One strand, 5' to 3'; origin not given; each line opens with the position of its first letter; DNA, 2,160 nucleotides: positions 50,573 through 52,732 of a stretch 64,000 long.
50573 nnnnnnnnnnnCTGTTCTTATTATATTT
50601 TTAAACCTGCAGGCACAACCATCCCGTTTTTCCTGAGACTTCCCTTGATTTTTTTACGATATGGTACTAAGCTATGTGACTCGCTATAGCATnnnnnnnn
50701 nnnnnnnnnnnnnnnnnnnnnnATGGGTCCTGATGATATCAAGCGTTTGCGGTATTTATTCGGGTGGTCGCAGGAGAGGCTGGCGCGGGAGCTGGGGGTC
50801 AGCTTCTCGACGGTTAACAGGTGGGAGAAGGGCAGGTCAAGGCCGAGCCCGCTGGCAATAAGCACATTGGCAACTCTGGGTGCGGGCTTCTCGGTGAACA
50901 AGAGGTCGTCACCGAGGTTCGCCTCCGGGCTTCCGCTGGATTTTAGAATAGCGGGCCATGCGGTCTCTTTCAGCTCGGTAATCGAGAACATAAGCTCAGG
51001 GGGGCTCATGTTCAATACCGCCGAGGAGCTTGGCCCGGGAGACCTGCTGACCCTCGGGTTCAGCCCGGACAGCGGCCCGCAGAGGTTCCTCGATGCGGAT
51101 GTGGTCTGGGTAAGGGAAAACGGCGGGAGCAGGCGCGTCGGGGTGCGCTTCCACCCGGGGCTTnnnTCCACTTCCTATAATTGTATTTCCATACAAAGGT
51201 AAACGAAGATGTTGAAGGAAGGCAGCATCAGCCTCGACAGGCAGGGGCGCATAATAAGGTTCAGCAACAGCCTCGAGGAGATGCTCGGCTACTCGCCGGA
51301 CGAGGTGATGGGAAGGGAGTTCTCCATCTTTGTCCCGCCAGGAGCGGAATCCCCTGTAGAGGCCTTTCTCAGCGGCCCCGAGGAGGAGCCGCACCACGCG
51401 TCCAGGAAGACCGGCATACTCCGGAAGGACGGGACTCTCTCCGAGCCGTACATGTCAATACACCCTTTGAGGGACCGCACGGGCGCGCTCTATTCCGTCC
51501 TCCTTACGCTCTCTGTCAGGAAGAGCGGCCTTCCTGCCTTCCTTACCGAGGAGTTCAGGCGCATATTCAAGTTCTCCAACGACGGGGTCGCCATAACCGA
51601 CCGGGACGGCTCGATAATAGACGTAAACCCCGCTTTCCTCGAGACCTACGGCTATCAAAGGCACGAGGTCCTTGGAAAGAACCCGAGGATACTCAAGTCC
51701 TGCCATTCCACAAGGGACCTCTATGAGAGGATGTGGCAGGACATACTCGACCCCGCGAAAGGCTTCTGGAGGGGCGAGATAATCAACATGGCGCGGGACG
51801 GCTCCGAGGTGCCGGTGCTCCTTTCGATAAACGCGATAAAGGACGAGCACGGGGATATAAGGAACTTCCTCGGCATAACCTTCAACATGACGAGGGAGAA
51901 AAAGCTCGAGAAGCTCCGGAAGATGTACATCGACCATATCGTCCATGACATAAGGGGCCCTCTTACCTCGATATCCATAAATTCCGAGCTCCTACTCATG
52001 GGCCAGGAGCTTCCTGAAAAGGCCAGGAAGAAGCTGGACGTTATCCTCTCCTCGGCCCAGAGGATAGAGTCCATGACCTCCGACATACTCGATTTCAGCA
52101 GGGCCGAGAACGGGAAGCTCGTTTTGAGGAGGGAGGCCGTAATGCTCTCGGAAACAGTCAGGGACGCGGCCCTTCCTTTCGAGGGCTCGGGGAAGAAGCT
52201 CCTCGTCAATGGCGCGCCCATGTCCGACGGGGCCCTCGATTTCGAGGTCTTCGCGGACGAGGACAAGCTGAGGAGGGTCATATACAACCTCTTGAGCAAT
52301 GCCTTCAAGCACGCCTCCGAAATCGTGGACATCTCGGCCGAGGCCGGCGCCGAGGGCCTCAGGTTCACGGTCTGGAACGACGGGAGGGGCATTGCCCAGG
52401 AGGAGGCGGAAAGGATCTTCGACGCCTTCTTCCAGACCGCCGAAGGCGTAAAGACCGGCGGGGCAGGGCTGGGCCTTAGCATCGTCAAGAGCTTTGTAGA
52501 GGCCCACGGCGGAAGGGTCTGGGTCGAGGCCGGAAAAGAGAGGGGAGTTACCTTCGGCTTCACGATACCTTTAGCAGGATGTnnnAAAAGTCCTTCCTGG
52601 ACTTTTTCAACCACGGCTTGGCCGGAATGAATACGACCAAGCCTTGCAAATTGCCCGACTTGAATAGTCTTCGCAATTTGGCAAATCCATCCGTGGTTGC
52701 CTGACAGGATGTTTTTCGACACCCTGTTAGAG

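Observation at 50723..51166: XRE-HTH fused to a PilZ domain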

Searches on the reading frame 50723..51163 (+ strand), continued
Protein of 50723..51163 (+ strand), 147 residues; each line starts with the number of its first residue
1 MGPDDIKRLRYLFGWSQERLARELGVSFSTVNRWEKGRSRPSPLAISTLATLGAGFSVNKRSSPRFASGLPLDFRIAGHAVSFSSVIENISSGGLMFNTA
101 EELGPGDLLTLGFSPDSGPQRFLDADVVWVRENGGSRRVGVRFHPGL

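Call 57: predict_structure(alignment_id=A2)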
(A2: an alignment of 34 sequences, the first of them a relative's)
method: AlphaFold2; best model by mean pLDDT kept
length: 163 residues; sequences in the alignment: 34
mean_pLDDT: 83.3   pTM: 0.55
mean pLDDT of the five models: 83.3, 82.7, 82.1, 81.4, 80.0
residues with pLDDT >= 90: 79; 70-90: 50; 50-70: 27; < 50: 7
segments of 3 or more residues with pLDDT < 50: 57-61
pLDDT, mean of each block of 10 residues (from residue 1): 89 88 94 95 91 60 66 91 90 89 93 78 92 87 74 67 46
secondary structure, 60 per line:
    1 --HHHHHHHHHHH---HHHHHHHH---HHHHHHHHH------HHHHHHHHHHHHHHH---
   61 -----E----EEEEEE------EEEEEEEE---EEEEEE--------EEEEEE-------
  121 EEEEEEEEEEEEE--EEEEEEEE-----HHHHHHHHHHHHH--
elements in order: H3-13 H17-24 H28-36 H43-57 E71-76 E83-90 E94-99 E108-113 E121-133 E136-143 H149-161

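Call 60: search_protein_families(library=pfam, proteins=[P0213, P0225, P0230, P0243, P0245, P0207, P0199, P0121, P0152, P0209], max_evalue=0.001)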
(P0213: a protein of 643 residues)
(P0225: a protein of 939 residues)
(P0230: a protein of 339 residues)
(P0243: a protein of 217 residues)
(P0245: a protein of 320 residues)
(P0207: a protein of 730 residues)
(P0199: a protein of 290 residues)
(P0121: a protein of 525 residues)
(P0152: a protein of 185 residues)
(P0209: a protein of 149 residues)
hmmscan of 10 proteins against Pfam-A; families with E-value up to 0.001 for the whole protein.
P0213 (643 aa): 1 family
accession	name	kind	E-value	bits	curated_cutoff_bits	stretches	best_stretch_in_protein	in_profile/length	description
PF07238.19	PilZ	-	2e-47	160.2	22.5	3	347-455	1-100/102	PilZ domain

P0225 (939 aa): 3 families
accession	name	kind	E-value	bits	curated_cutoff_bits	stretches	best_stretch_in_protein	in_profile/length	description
PF00012.26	HSP70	-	1.3e-49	169.4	20.6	1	486-915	57-491/599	Hsp70 protein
PF07238.19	PilZ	-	1e-43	148.2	22.5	3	256-363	1-101/102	PilZ domain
PF06723.19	MreB_Mbl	-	6.3e-05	22.4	27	1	555-644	88-177/327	MreB/Mbl protein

P0230 (339 aa): 2 families
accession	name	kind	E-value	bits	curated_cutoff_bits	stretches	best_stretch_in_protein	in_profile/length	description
PF07238.19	PilZ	-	1.2e-32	112.7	22.5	2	104-212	1-101/102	PilZ domain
PF12945.12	PilZNR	-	3e-12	46.9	23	1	19-95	2-83/85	Flagellar protein YcgR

P0243 (217 aa): 1 family
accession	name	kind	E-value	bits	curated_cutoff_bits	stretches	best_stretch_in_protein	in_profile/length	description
PF07238.19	PilZ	-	2e-31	108.8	22.5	2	112-211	1-100/102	PilZ domain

P0245 (320 aa): 5 families
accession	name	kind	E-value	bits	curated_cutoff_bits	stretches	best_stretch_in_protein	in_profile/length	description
PF07238.19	PilZ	-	1.1e-37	128.9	22.5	2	48-153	1-100/102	PilZ domain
PF13920.12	zf-C3HC4_3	-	6.7e-05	23.1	27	0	3-25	24-45/49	Zinc finger, C3HC4 type (RING finger)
PF12773.13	DZR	-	6.8e-05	23.4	27.3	0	4-23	14-45/45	Double zinc ribbon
PF13240.11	Zn_Ribbon_1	-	0.00024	21.3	25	0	4-24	1-21/23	zinc-ribbon domain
PF01155.25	HypA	-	0.00068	20.1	28.9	0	155-187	60-94/112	Hydrogenase/urease nickel incorporation, metallochaperone, hypA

P0207 (730 aa): 12 families
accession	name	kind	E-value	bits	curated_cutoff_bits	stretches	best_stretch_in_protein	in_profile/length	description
PF01381.28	HTH_3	-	7.4e-41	138.4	23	4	133-185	1-53/55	Helix-turn-helix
PF13560.12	HTH_31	-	9.7e-28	96.7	27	2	129-181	2-55/64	Helix-turn-helix domain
PF12844.13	HTH_19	-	1.8e-20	73.1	30.2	1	130-190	1-61/64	Helix-turn-helix domain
PF08281.18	Sigma70_r4_2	-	2e-08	34.2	25.7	0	136-159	21-44/54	Sigma-70, region 4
PF13022.12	HTH_Tnp_1_2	-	7.4e-07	29.7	27.9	0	359-384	20-48/122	Helix-turn-helix of insertion element transposase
PF15943.11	YdaS_toxin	-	8.6e-07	29.1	30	0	143-171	10-38/65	Bacterial toxin YdaS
PF13545.12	HTH_Crp_2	-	1.7e-06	28.3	27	0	454-477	31-55/70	Crp-like helix-turn-helix domain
PF04545.22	Sigma70_r4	-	2.9e-06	27.2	24.1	0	135-160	14-39/50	Sigma-70, region 4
PF13443.12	HTH_26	-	3.7e-06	27.5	22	0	132-166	1-35/63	Cro/C1-type HTH DNA-binding domain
PF13744.12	HTH_37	-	6.8e-05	23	27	0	128-160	18-50/80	Helix-turn-helix domain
PF17762.8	HTH_ParB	-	0.00053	20.5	22.6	0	133-159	12-38/102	ParB HTH domain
PF01047.28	MarR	-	0.00066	20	24.6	0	362-382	17-37/59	MarR family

P0199 (290 aa): 19 families
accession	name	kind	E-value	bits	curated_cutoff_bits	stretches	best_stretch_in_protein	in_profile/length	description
PF01381.28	HTH_3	-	1.3e-39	134.4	23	3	149-194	1-46/55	Helix-turn-helix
PF13560.12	HTH_31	-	1e-26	93.4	27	3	147-203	4-61/64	Helix-turn-helix domain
PF12844.13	HTH_19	-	3.1e-17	62.7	30.2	2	243-283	4-44/64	Helix-turn-helix domain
PF15731.11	MqsA_antitoxin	-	6.5e-14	52.6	30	0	79-125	76-121/131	Antitoxin component of bacterial toxin-antitoxin system, MqsA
PF15943.11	YdaS_toxin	-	2.1e-09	37.5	30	0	154-195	6-46/65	Bacterial toxin YdaS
PF13443.12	HTH_26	-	2.1e-08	34.7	22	0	149-182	2-35/63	Cro/C1-type HTH DNA-binding domain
PF13744.12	HTH_37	-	2.4e-08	34.1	27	0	230-277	11-57/80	Helix-turn-helix domain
PF20432.4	Xre-like-HTH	-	5.4e-08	33.5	25.8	0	76-102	14-40/63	Antitoxin Xre-like helix-turn-helix domain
PF13412.12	HTH_24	-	8.2e-08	32.2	21.9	0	151-175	11-35/48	Winged helix-turn-helix DNA-binding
PF22495.2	HTH_92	-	6.7e-06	25.8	27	0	151-185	2-36/45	RsaL-like HTH domain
PF14549.12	P22_Cro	-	1.4e-05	25.2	30.2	0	88-108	12-30/60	DNA-binding transcriptional regulator Cro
PF13413.12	HTH_25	-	3.1e-05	24.2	24.6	0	243-276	2-35/62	Helix-turn-helix domain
PF13545.12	HTH_Crp_2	-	3.7e-05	24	27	0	79-99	16-36/70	Crp-like helix-turn-helix domain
PF17762.8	HTH_ParB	-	0.00012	22.7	22.6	0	247-270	16-39/102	ParB HTH domain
PF13384.12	HTH_23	-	0.00012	22.3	24.6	0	246-272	11-38/50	Homeodomain-like domain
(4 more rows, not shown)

P0121 (525 aa): 64 families (the best 25 are shown)
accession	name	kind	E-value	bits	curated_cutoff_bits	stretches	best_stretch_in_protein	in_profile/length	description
PF01381.28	HTH_3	-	5e-98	321.5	23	7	215-258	1-44/55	Helix-turn-helix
PF13560.12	HTH_31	-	2.6e-66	220.3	27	6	479-522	6-50/64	Helix-turn-helix domain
PF12844.13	HTH_19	-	8.9e-45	150.9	30.2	6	215-258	4-47/64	Helix-turn-helix domain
PF07022.19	Phage_CI_repr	-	2e-34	118.1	22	1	216-250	4-39/65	Bacteriophage CI repressor helix-turn-helix domain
PF13443.12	HTH_26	-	4.5e-29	100.9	22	0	215-258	2-46/63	Cro/C1-type HTH DNA-binding domain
PF13384.12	HTH_23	-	2.7e-28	97.4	24.6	0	217-243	12-37/50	Homeodomain-like domain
PF15943.11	YdaS_toxin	-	3.8e-26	91.1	30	0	489-518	10-40/65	Bacterial toxin YdaS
PF08279.18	HTH_11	-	1.2e-24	86.4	25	0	215-242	6-34/55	HTH domain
PF15731.11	MqsA_antitoxin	-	1.9e-23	83.5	30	0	58-119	50-111/131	Antitoxin component of bacterial toxin-antitoxin system, MqsA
PF08281.18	Sigma70_r4_2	-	2.2e-23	82.1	25.7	0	218-243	21-46/54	Sigma-70, region 4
PF20432.4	Xre-like-HTH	-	3.2e-23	82.2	25.8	0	75-108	8-41/63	Antitoxin Xre-like helix-turn-helix domain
PF01047.28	MarR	-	3.4e-23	81.7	24.6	0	481-507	11-37/59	MarR family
PF13744.12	HTH_37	-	6.1e-22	77.7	27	1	479-511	23-55/80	Helix-turn-helix domain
PF04545.22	Sigma70_r4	-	2.6e-21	75.3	24.1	0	217-244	14-41/50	Sigma-70, region 4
PF13518.12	HTH_28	-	5e-21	74.9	25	0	160-183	12-34/52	Helix-turn-helix domain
PF14549.12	P22_Cro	-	3.5e-18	65.6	30.2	0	164-191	12-37/60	DNA-binding transcriptional regulator Cro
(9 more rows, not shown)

P0152 (185 aa): 14 families
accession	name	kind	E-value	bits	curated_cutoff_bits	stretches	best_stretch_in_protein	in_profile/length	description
PF01381.28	HTH_3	-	2e-28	98.7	23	2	85-122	1-38/55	Helix-turn-helix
PF13560.12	HTH_31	-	6.9e-23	81.2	27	2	82-131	3-53/64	Helix-turn-helix domain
PF12844.13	HTH_19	-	6e-12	45.7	30.2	1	82-122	1-41/64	Helix-turn-helix domain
PF15731.11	MqsA_antitoxin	-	8.1e-11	42.6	30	1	59-124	48-113/131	Antitoxin component of bacterial toxin-antitoxin system, MqsA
PF22495.2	HTH_92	-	1.1e-09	37.8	27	1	86-123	1-38/45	RsaL-like HTH domain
PF20432.4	Xre-like-HTH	-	1.3e-07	32.3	25.8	1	85-114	15-43/63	Antitoxin Xre-like helix-turn-helix domain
PF13384.12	HTH_23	-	1.4e-05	25.2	24.6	0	11-37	10-37/50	Homeodomain-like domain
PF08965.17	Aca2_YdiL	-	5.1e-05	23.9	23.8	0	83-149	4-74/118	Aca2/YdiL-like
PF13744.12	HTH_37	-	7.7e-05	22.9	27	0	75-119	15-57/80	Helix-turn-helix domain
PF13413.12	HTH_25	-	0.00019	21.6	24.6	0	86-118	3-35/62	Helix-turn-helix domain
PF14590.12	DUF4447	-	0.00024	21.4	27.2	0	80-131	7-58/166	Domain of unknown function (DUF4447)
PF08281.18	Sigma70_r4_2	-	0.00058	19.9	25.7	0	87-113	20-46/54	Sigma-70, region 4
PF13545.12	HTH_Crp_2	-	0.0008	19.8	27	0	89-112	18-41/70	Crp-like helix-turn-helix domain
PF13443.12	HTH_26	-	0.00087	19.9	22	0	92-118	9-35/63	Cro/C1-type HTH DNA-binding domain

P0209 (149 aa): 5 families
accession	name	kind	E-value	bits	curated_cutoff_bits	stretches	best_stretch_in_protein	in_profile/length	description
PF01381.28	HTH_3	-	3.5e-15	56.2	23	2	94-129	9-44/55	Helix-turn-helix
PF13560.12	HTH_31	-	2.8e-14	53.6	27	2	10-57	5-53/64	Helix-turn-helix domain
PF15731.11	MqsA_antitoxin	-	3.4e-08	34.1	30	0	71-132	59-120/131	Antitoxin component of bacterial toxin-antitoxin system, MqsA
PF22495.2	HTH_92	-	3e-06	26.9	27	1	12-50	1-39/45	RsaL-like HTH domain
PF08965.17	Aca2_YdiL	-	0.00073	20.1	23.8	0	85-134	5-56/118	Aca2/YdiL-like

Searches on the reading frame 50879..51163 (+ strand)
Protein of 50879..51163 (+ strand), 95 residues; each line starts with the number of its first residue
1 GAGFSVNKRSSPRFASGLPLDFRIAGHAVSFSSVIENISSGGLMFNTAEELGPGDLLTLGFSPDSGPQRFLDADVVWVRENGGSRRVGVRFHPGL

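Call 41: search_solved_structures(query=window:50879-51163:+, max_evalue=10, show_alignments=4)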
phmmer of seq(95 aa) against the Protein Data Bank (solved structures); distinct sequences matched with E-value up to 10: 4.
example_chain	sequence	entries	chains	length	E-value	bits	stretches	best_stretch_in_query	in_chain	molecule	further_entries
6j4b_A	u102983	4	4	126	0.45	14.2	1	9-90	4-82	Cupin superfamily protein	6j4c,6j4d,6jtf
3mcl_L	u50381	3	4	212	0.54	14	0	11-39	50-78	C706 MONOCLONAL LIGHT CHAIN | C706 LIGHT CHAIN variable region, Ig kappa chain C region chimera | Antibody C706 Fab LIGHT CHAIN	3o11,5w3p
3dsg_A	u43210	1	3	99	0.65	13.7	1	24-91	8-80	Type IV fimbriae assembly protein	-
4f48_B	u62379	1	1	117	0.79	13.5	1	22-91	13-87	Type IV fimbriae assembly protein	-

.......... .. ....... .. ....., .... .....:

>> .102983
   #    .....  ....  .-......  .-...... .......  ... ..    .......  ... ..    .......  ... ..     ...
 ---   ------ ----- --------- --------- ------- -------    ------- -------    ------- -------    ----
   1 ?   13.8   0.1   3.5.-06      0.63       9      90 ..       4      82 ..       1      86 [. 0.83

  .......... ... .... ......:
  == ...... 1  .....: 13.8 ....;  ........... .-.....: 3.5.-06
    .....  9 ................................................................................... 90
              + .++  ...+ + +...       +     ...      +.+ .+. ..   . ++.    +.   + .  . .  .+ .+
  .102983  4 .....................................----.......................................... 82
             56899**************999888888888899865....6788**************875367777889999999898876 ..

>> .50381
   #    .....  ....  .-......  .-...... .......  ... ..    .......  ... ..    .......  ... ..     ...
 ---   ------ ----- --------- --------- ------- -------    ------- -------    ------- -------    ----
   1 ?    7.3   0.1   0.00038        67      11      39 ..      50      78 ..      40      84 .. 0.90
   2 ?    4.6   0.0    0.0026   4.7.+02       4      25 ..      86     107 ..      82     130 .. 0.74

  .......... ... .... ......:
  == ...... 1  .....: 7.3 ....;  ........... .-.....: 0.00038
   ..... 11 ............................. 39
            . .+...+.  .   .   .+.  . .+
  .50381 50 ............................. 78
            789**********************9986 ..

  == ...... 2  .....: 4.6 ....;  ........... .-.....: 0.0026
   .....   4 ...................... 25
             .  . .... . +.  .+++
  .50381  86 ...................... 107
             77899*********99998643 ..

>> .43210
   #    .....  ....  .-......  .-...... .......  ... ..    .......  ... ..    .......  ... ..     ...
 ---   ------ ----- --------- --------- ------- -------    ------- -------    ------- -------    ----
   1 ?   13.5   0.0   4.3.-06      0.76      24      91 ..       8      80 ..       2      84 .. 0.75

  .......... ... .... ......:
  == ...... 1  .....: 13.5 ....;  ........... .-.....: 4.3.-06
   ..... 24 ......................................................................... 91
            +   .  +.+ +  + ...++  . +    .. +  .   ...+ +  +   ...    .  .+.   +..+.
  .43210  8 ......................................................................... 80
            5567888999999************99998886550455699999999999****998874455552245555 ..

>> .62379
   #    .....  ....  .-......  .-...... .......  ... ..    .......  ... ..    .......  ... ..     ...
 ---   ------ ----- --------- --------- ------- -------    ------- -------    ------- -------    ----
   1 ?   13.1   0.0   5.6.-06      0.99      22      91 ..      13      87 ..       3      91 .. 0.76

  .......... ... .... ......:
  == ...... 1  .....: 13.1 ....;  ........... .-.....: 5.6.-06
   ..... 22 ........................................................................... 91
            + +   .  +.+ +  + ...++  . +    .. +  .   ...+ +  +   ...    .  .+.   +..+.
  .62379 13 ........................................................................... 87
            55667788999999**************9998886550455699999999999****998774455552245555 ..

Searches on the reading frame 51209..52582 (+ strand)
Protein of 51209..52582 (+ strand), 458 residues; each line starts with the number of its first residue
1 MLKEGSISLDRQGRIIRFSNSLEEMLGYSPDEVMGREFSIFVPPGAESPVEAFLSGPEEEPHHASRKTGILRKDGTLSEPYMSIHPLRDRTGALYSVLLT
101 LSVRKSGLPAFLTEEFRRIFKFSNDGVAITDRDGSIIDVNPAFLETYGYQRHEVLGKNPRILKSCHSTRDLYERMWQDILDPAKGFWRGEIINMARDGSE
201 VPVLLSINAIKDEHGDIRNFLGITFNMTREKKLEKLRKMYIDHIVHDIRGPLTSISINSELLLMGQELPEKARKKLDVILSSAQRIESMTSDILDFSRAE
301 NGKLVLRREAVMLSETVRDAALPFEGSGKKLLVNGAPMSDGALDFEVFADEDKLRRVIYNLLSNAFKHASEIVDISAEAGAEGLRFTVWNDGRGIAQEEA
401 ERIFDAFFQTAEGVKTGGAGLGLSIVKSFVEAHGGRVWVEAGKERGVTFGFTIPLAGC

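Call 3: search_protein_families(library=pfam, proteins=[window:51209-52582:+], max_evalue=1)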
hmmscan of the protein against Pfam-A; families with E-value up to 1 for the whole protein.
window:51209-52582:+ (458 aa): 12 families
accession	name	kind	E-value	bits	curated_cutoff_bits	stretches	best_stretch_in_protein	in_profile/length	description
PF13426.13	PAS_9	-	6.9e-30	103.8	27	2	124-228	1-102/103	PAS domain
PF02518.31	HATPase_c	-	4.6e-28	98.3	26.4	1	350-456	2-110/111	Histidine kinase-, DNA gyrase B-, and HSP90-like ATPase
PF00989.32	PAS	-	4.2e-22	78.7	22.6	2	114-223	1-109/113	PAS fold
PF08448.16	PAS_4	-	2.6e-18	66.7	23.1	2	123-230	4-108/110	PAS fold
PF00512.31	HisKA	-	4.6e-16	59.1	26.9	1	241-302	6-66/66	His Kinase A (phospho-acceptor) domain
PF08447.18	PAS_3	-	3.6e-14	53.2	25.6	2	136-223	1-88/89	PAS fold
PF13188.13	PAS_8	-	3.1e-13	49.5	21.8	2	115-156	2-40/65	PAS domain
PF13581.12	HATPase_c_2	-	0.0044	17.5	27.4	1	361-431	39-110/127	Histidine kinase-like ATPase domain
PF13589.12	HATPase_c_3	-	0.007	16.8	25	1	355-412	4-62/137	Histidine kinase-, DNA gyrase B-, and HSP90-like ATPase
PF24990.1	PAS_13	-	0.01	16.6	27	0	129-162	5-38/143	ERT1/acuK family PAS domain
PF14598.12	PAS_11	-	0.17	12.3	25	0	6-46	5-45/109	PAS domain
PF24012.1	DUF7326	-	0.21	12.4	27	0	230-246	8-24/76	Family of unknown function (DUF7326)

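Call 4: search_protein_families(library=ncbifam, proteins=[window:51209-52582:+], max_evalue=1)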
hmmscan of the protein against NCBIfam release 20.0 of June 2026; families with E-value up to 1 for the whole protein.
window:51209-52582:+ (458 aa): 96 families (the best 25 are shown)
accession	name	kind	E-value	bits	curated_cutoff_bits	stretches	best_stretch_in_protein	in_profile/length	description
NF046044.1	PnpS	equivalog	2.4e-46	158.5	400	1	114-454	55-390/390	two-component system histidine kinase PnpS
NF033092.0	HK_WalK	equivalog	8.6e-44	150.1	725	1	118-455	262-594/594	cell wall metabolism sensor histidine kinase WalK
NF008468.0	PRK11360.1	equivalog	1.7e-40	139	646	2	119-455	273-608/616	two-component system sensor histidine kinase AtoS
TIGR02966.1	phoR_proteo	equivalog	8.1e-38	130.3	334.2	1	113-452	5-332/333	phosphate regulon sensor histidine kinase PhoR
TIGR02956.1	TMAO_torS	equivalog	1.3e-37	129.4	676.5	1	244-458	471-685/967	TMAO reductase system sensor histidine kinase/response regulator TorS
TIGR00229.1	sensory_box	domain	1.4e-35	122.2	22.9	2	114-235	5-124/126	PAS domain S-box protein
TIGR01386.1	cztS_silS_copS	subfamily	1e-33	117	292.55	1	241-454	245-457/457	heavy metal sensor histidine kinase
NF006800.0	PRK09303.1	equivalog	3.7e-32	111.7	342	1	238-455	152-377/383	histidine kinase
NF041947.1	LuxQ_Vibrio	equivalog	1.4e-31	109.2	1200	1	233-455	468-696/843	quorum-sensing autoinducer 2 sensor kinase/phosphatase LuxQ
NF047465.1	hybrid_HK_LvrA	exception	8.1e-31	106.8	1200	1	229-456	194-423/819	hybrid histidine kinase/response regulator LvrA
NF033091.0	HK_VanS_ACDEFG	equivalog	9.2e-31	107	400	1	230-445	67-285/293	vancomycin resistance histidine kinase VanS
NF045595.1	HK_scytonemin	equivalog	3.6e-30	104.9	865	1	223-455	401-635/637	scytonemin biosynthesis sensor histidine kinase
NF040691.1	MtrAB_MtrB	equivalog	5.1e-30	105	450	1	228-455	262-492/507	MtrAB system histidine kinase MtrB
NF033093.1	HK_VicK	exception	4.9e-29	101.3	680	1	117-454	97-434/448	cell wall metabolism sensor histidine kinase VicK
NF007007.0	PRK09470.1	equivalog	1e-28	100.5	486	1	234-456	242-460/463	envelope stress sensor histidine kinase CpxA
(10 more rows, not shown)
